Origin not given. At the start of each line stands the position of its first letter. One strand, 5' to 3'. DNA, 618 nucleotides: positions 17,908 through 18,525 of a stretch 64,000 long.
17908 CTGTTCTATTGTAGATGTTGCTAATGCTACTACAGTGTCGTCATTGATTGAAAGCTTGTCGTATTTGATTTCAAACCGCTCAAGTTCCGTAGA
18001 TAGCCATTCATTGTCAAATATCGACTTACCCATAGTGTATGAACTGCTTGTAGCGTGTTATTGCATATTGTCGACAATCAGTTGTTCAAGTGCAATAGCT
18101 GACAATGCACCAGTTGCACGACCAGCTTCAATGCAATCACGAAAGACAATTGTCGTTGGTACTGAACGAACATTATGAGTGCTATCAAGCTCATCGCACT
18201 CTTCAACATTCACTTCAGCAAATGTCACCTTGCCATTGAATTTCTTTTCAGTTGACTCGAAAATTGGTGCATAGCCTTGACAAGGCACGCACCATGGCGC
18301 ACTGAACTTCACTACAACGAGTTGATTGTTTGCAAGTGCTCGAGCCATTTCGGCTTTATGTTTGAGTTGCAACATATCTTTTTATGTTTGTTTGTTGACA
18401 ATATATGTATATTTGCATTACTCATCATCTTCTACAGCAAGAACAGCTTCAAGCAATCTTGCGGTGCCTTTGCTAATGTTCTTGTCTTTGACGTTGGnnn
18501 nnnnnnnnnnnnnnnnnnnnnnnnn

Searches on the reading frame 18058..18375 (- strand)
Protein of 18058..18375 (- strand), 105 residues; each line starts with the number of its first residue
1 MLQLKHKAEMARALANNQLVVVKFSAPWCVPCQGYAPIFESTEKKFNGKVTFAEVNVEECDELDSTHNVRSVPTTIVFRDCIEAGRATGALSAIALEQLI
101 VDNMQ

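Call 31: search_protein_families(library=phrogs, proteins=[window:18058-18375:-])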
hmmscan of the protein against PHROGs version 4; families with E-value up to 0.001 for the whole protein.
window:18058-18375:- (105 aa): 1 family
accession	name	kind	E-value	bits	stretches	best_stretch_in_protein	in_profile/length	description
phrog_22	-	DNA, RNA and nucleotide metabolism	4.6e-08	34.3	1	15-80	67-130/162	thioredoxin domain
